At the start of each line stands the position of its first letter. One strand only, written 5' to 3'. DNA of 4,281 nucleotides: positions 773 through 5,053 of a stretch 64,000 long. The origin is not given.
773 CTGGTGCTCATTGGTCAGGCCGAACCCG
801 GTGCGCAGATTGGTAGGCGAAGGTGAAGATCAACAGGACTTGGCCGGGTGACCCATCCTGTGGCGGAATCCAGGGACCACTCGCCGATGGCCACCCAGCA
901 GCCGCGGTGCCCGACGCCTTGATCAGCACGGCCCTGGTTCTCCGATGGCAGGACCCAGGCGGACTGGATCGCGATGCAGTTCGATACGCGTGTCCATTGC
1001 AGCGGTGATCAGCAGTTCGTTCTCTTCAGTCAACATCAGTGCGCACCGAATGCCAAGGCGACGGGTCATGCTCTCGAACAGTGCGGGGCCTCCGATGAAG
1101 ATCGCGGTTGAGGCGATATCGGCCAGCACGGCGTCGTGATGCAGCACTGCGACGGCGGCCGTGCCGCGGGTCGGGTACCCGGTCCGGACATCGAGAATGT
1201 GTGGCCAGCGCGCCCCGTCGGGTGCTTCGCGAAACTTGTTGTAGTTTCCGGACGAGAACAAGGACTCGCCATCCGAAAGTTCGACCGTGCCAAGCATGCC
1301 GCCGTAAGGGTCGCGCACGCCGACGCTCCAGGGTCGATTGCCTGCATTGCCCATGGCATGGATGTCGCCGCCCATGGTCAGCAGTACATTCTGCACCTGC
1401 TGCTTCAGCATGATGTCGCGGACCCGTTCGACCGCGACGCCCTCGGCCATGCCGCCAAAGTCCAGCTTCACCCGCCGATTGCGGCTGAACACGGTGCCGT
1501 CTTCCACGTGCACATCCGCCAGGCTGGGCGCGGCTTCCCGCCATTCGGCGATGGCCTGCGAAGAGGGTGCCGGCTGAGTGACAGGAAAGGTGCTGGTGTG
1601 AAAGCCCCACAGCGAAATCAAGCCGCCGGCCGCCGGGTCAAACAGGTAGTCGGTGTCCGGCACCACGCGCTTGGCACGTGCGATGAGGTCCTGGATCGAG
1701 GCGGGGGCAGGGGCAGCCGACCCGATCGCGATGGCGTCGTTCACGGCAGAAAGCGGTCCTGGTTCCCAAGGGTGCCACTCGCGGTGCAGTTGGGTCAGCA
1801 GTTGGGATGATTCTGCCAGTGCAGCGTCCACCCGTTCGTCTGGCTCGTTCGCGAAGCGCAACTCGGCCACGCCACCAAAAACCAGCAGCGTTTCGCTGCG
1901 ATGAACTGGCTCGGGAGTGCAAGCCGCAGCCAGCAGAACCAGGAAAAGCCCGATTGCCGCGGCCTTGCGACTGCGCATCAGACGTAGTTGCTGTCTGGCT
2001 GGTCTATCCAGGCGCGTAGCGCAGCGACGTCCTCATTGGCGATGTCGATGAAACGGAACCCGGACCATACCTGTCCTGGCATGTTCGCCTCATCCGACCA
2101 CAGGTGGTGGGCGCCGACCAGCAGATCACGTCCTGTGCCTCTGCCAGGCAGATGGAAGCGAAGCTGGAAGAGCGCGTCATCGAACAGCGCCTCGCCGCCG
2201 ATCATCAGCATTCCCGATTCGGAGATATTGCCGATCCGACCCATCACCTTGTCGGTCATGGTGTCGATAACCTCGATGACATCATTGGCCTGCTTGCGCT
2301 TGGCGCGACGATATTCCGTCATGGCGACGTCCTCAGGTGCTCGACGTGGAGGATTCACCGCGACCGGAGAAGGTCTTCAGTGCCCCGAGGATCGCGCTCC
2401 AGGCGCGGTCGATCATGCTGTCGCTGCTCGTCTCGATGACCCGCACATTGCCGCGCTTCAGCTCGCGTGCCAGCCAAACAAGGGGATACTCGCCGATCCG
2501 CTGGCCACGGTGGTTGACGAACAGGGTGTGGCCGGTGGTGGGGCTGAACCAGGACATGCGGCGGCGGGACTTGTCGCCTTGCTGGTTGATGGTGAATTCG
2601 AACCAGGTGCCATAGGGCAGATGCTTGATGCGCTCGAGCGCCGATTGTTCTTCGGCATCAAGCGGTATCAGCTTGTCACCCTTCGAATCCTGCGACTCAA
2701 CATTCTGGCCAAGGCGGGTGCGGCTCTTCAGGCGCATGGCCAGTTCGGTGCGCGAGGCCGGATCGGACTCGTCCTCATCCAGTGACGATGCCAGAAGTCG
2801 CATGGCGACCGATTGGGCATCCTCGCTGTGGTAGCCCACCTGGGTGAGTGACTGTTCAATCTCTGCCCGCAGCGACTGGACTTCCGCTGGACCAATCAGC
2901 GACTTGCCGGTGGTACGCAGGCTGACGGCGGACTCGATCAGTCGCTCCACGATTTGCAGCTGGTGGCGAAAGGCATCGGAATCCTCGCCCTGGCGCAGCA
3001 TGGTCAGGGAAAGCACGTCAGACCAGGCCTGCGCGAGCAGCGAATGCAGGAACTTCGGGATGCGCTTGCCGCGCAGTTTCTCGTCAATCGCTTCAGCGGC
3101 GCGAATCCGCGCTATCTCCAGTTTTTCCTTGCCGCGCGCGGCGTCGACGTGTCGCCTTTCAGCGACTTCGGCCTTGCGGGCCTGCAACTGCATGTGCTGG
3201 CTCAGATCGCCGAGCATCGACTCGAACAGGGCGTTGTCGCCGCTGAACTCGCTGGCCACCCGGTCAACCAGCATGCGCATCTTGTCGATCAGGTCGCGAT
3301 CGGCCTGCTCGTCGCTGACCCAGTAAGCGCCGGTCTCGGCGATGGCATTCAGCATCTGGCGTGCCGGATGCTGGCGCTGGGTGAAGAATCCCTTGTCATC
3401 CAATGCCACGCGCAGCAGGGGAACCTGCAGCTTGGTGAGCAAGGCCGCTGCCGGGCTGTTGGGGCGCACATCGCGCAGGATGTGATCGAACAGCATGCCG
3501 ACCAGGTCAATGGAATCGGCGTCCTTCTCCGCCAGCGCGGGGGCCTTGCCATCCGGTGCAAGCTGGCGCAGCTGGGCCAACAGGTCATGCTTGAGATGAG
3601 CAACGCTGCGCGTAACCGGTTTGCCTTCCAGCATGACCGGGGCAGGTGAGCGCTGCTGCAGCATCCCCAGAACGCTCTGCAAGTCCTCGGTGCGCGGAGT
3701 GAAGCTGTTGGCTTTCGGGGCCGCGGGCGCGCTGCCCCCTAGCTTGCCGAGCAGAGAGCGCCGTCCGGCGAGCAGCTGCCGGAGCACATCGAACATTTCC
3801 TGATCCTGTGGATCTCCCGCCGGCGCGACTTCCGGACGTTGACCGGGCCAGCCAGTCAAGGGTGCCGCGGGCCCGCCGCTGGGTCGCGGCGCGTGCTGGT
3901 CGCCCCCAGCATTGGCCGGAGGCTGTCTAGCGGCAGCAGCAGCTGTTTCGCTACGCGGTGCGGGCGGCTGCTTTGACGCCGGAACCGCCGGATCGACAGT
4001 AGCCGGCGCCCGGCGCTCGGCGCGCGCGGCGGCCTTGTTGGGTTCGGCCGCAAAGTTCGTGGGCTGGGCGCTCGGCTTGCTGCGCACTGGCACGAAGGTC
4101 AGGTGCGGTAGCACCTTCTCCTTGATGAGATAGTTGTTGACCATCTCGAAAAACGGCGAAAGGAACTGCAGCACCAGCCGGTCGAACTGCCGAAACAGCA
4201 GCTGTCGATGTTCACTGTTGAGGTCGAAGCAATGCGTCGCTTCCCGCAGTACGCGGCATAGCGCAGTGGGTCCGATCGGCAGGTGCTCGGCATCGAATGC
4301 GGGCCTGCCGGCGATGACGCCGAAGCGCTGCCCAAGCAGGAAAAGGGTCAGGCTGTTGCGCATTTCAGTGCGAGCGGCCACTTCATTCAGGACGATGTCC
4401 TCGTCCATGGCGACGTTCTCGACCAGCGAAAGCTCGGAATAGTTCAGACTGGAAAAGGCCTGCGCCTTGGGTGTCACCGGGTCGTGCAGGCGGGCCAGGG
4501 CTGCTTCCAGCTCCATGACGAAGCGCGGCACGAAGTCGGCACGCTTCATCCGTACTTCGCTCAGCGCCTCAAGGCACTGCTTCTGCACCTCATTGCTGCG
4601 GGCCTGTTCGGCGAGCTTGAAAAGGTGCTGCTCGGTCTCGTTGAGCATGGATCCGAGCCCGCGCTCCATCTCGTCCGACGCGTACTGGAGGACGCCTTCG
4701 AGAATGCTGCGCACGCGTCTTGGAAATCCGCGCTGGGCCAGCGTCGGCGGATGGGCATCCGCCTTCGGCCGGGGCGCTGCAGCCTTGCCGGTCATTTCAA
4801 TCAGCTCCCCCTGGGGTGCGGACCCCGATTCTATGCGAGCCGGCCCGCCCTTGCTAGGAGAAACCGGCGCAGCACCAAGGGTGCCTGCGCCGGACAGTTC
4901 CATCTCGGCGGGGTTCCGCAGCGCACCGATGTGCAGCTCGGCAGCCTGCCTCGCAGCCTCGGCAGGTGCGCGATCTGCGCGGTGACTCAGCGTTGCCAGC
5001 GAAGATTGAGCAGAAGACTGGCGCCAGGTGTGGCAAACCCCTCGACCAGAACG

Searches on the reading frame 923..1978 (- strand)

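Call 7: search_protein_families(library=pfam, proteins=[window:923-1978:-], max_evalue=0.00001)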
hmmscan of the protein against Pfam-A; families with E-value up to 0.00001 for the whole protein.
window:923-1978:- (351 aa): 1 family
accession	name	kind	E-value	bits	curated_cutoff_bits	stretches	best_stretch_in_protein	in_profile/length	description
PF02424.20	ApbE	-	1.2e-53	182.7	25.6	1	54-307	13-257/266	ApbE family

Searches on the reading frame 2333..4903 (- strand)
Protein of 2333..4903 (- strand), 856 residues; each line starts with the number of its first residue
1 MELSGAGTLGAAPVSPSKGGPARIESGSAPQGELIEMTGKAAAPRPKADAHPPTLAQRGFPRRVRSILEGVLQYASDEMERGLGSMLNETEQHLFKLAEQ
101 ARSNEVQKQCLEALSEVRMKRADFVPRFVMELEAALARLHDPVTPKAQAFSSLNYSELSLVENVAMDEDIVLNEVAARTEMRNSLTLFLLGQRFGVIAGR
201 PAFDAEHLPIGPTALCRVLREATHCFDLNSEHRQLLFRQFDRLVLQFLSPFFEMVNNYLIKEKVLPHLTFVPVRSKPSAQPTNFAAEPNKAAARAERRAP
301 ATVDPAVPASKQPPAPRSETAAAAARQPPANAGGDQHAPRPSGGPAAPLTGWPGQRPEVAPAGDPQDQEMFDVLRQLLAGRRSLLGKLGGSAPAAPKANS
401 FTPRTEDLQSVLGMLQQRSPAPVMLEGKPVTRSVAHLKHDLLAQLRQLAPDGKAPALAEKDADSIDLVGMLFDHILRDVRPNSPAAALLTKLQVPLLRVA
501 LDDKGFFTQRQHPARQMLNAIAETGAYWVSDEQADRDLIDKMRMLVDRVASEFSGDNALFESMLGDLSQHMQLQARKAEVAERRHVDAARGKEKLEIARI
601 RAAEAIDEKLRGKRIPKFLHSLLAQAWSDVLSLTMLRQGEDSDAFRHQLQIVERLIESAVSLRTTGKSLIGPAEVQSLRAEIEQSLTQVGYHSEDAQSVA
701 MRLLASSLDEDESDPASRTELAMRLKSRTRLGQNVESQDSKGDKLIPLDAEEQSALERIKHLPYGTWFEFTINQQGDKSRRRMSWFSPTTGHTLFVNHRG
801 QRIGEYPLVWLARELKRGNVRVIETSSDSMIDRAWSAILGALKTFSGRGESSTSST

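Call 7: search_protein_families(library=pfam, proteins=[window:2333-4903:-], max_evalue=0.00001)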
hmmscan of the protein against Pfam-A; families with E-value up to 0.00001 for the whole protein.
window:2333-4903:- (856 aa): 1 family
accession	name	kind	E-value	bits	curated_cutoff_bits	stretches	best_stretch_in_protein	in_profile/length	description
PF07793.16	DUF1631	-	4.2e-168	561.6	33.7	1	61-842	3-741/741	Protein of unknown function (DUF1631)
